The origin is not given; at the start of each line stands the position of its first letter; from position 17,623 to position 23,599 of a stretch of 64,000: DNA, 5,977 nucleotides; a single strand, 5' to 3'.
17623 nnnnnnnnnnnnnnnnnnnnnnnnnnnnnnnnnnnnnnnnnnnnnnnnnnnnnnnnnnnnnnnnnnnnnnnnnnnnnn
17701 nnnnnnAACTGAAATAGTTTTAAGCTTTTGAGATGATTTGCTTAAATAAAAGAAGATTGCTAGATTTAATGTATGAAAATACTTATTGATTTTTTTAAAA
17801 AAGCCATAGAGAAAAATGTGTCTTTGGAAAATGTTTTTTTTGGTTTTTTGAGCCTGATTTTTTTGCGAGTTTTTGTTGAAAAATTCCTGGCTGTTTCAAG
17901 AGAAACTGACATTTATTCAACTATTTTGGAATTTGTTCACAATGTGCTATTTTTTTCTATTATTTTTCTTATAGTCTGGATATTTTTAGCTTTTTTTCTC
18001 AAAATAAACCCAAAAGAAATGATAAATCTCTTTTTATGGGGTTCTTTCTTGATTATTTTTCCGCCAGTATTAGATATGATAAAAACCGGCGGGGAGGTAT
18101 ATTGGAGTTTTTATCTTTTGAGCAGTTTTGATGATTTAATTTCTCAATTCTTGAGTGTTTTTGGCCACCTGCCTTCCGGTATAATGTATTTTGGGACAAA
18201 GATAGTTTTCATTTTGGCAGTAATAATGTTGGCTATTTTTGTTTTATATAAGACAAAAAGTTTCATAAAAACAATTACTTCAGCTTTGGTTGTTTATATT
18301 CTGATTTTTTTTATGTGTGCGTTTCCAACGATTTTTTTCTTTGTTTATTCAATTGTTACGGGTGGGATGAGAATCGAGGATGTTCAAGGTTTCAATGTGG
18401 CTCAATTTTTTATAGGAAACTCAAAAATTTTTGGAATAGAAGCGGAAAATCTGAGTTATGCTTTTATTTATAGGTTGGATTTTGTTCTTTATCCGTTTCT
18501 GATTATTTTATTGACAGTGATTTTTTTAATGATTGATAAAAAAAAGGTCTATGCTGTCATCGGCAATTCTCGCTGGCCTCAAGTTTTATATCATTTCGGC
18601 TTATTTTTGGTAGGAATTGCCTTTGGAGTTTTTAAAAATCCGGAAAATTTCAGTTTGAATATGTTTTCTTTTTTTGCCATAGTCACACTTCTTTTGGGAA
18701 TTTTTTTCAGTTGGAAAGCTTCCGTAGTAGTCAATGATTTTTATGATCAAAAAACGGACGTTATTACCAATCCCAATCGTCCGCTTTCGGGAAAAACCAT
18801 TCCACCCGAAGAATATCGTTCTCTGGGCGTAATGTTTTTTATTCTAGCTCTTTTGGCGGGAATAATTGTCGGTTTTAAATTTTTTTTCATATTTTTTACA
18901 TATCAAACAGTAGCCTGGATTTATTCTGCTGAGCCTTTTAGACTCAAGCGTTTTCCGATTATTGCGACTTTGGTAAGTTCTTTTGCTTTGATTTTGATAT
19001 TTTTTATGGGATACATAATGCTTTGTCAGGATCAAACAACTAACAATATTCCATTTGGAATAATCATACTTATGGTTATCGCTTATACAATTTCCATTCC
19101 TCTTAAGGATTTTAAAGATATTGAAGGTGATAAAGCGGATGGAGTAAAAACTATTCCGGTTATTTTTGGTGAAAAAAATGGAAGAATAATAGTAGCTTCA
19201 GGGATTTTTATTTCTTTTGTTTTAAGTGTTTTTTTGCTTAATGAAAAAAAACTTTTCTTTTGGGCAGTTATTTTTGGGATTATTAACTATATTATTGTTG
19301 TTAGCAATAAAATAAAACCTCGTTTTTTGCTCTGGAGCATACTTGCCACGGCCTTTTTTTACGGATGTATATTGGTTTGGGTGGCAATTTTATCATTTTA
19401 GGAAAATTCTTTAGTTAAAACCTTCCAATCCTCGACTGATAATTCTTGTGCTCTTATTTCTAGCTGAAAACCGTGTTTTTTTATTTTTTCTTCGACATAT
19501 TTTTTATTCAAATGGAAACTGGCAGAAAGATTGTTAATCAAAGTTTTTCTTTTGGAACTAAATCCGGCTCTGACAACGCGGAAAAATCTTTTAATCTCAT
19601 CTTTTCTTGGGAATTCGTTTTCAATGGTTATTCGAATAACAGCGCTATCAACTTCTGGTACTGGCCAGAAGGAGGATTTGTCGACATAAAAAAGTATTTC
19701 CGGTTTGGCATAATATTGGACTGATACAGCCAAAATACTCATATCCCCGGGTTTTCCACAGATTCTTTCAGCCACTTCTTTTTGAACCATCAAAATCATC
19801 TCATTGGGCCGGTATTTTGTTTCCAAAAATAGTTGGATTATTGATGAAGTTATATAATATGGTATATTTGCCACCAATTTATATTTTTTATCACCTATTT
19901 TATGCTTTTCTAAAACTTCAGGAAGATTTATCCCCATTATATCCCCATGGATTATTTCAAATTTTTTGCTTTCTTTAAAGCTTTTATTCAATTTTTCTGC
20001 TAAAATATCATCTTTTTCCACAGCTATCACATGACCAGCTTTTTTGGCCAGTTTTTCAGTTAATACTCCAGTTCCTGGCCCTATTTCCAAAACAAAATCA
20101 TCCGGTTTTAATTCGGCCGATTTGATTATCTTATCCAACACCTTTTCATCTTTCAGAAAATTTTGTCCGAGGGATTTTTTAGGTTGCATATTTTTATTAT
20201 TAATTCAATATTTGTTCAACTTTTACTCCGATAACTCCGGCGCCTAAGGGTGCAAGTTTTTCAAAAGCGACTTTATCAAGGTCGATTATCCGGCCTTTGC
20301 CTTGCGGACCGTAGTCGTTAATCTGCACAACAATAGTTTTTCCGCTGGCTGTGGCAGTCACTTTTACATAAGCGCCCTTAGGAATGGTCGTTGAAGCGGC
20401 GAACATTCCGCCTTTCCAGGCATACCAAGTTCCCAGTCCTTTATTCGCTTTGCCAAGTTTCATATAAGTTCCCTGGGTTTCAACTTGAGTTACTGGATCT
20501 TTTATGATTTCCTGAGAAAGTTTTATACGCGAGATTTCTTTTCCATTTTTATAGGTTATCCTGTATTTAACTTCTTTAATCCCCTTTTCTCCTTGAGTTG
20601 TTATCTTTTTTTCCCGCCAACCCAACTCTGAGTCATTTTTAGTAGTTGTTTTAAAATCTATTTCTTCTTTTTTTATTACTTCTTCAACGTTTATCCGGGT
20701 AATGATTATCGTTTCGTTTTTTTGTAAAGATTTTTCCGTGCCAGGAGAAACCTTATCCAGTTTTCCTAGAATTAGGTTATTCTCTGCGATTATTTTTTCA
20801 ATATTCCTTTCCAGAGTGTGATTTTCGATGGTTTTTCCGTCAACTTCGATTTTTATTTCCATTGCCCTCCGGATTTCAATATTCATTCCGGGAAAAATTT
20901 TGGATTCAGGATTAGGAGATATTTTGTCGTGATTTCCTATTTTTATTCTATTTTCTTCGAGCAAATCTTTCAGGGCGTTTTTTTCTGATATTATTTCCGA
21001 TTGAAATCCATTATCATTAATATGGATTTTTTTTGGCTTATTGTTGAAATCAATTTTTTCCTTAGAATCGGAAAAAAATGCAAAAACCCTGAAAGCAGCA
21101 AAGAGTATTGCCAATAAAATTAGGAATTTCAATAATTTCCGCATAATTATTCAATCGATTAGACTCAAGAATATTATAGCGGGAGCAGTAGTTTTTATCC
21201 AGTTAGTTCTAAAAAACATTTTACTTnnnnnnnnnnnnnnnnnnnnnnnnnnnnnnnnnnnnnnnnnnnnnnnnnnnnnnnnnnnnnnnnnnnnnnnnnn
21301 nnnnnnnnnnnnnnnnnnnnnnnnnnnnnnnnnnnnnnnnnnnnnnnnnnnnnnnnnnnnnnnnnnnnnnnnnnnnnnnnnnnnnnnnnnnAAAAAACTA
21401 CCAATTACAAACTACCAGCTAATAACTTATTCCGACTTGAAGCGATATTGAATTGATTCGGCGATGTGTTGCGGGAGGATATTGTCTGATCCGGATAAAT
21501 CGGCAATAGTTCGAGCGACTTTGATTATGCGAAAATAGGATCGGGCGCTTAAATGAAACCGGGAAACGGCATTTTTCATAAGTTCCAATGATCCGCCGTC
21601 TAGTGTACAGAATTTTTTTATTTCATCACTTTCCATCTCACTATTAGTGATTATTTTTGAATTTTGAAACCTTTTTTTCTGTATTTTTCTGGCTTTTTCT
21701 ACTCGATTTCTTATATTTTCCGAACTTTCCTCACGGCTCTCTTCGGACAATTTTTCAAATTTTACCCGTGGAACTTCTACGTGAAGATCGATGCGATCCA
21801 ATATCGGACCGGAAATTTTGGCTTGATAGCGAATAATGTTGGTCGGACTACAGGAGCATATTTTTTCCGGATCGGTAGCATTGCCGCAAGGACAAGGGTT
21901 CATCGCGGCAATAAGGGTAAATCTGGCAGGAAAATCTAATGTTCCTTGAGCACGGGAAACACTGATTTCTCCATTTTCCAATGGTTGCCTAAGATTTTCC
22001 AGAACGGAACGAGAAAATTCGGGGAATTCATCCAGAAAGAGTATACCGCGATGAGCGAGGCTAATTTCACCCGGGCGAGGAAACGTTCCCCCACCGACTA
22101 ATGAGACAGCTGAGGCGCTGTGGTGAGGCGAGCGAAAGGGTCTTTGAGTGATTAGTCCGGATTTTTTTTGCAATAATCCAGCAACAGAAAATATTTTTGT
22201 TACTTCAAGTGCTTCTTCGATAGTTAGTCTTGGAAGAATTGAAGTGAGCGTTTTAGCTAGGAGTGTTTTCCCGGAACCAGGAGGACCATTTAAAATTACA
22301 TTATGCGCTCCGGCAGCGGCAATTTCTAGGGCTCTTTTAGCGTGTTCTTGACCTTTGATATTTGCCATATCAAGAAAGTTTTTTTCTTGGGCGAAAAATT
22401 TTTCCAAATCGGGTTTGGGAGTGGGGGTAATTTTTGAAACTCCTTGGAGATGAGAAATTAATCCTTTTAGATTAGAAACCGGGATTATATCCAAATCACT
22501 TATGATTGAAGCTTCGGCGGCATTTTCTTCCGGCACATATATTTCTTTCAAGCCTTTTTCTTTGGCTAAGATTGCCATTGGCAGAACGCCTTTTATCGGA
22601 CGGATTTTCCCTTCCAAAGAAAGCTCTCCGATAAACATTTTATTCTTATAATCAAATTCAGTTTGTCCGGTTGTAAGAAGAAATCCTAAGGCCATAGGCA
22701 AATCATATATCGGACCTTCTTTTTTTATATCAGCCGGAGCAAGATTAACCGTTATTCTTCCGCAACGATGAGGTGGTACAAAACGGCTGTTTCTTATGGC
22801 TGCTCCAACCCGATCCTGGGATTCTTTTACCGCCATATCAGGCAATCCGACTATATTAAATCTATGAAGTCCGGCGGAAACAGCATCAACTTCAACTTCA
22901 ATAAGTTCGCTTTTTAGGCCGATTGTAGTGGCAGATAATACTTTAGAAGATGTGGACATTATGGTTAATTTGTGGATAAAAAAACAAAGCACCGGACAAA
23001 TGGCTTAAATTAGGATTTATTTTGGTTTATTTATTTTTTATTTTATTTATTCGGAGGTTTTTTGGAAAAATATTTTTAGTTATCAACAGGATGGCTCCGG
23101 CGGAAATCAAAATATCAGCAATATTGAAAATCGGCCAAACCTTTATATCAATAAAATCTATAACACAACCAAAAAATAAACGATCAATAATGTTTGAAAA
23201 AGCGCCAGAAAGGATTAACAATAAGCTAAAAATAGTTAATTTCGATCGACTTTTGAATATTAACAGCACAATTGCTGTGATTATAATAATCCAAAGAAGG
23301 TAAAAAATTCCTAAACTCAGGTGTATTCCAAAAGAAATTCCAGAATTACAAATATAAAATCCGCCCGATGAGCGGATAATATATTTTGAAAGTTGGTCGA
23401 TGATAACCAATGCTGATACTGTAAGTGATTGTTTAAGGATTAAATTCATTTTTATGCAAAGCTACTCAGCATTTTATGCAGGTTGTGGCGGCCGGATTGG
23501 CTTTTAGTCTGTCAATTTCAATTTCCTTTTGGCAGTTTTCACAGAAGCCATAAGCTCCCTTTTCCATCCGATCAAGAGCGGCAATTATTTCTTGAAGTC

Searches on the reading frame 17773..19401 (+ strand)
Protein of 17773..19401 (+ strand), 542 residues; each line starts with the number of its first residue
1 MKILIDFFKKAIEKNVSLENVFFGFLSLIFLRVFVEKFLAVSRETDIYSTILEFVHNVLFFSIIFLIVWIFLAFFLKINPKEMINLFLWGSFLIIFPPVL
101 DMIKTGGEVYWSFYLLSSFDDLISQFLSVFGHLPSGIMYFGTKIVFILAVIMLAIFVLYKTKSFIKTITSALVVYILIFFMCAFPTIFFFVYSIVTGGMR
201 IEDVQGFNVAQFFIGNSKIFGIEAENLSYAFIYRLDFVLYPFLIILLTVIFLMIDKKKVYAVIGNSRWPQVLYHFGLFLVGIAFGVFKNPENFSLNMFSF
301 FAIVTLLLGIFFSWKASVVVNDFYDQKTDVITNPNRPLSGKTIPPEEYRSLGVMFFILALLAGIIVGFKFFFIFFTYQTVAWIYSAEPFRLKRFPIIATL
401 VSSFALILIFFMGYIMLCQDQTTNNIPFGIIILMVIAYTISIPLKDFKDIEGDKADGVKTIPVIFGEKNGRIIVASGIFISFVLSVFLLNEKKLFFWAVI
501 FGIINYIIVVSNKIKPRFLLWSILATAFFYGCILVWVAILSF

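Call 10: search_protein_families(library=pfam, proteins=[window:17773-19401:+])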
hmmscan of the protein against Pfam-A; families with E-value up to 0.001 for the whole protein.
window:17773-19401:+ (542 aa): 1 family
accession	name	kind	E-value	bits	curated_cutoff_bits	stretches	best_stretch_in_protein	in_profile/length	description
PF01040.23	UbiA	-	2.4e-33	115.9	34.2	1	297-510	16-227/250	UbiA prenyltransferase family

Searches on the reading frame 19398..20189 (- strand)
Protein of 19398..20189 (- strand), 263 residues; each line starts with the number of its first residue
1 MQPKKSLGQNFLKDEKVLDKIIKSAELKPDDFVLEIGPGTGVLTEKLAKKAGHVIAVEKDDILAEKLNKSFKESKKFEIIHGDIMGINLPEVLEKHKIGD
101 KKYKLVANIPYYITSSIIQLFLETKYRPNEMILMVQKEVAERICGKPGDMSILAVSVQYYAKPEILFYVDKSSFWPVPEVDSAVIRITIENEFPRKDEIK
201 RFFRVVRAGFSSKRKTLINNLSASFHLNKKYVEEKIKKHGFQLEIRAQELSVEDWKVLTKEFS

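Call 10: search_protein_families(library=pfam, proteins=[window:19398-20189:-])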
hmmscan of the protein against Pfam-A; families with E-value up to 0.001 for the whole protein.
window:19398-20189:- (263 aa): 3 families
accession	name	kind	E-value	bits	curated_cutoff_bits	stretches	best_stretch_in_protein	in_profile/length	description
PF00398.26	RrnaAD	-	1.4e-64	218.2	24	1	4-261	5-260/263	Ribosomal RNA adenine dimethylase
PF13649.12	Methyltransf_25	-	3.6e-06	28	27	1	33-90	1-61/97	Methyltransferase domain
PF08241.18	Methyltransf_11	-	0.00028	21.9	21.2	1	34-90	1-57/95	Methyltransferase domain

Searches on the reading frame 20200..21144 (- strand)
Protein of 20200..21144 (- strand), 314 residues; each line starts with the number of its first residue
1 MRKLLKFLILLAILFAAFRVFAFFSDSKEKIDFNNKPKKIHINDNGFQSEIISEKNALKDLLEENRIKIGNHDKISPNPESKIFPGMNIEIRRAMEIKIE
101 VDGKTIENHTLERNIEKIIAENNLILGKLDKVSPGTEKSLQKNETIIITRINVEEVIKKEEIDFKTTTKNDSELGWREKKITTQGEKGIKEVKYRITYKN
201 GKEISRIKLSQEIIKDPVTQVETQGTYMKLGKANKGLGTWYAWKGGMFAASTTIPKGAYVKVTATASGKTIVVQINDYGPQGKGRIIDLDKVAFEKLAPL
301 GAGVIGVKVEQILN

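Call 10: search_protein_families(library=pfam, proteins=[window:20200-21144:-])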
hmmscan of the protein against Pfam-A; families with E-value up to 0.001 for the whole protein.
window:20200-21144:- (314 aa): 3 families
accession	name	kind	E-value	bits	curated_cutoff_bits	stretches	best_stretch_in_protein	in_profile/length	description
PF07501.17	G5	-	2.8e-18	66.3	23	1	154-226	2-74/75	G5 domain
PF03990.20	DUF348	-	5.7e-13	48.8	24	2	97-135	1-39/41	G5-linked-Ubiquitin-like domain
PF03330.24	DPBB_1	-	3.2e-12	47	28.8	1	247-308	24-82/83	Lytic transglycolase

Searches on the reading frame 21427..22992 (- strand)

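Call 10: search_protein_families(library=pfam, proteins=[window:21427-22992:-])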
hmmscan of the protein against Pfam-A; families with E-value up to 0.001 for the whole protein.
window:21427-22992:- (521 aa): 10 families
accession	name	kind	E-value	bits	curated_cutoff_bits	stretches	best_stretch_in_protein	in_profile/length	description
PF01078.27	Mg_chelatase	-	3.8e-96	320.9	20.3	1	208-414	1-206/207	Magnesium chelatase, subunit ChlI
PF13541.12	ChlI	-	9.9e-43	145.3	27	1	33-157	1-121/121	Subunit ChlI of Mg-chelatase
PF13335.12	Mg_chelatase_C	-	7.4e-33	113.5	26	1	421-517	1-94/94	Magnesium chelatase, subunit ChlI C-terminal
PF07728.20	AAA_5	-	6.3e-11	42.9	22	1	231-368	1-125/139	AAA domain (dynein-related subfamily)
PF00493.29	MCM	-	1.1e-09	38.1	23.3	1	223-403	51-200/224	MCM P-loop domain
PF00158.32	Sigma54_activat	-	2.6e-06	27.7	20.2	1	217-365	10-142/168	Sigma-54 interaction domain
PF05362.19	Lon_C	-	3.2e-06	27.3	21.1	1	77-180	93-200/205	Lon protease (S16) C-terminal proteolytic domain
PF05496.18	RuvB_N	-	0.00015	22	27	0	210-252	7-56/159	Holliday junction DNA helicase RuvB P-loop domain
PF07724.20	AAA_2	-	0.0004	20.9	27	0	231-281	5-59/166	AAA domain (Cdc48 subfamily)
PF00004.35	AAA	-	0.00042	21.2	21.2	0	232-254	1-23/131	ATPase family associated with various cellular activities (AAA)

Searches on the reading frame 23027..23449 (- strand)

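Call 10: search_protein_families(library=pfam, proteins=[window:23027-23449:-])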
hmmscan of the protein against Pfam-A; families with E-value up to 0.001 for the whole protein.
window:23027-23449:- (140 aa): 1 family
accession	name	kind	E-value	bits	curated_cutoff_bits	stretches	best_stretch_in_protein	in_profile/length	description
PF01252.23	Peptidase_A8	-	2.4e-23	83.4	25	1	12-127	3-141/142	Signal peptidase (SPase) II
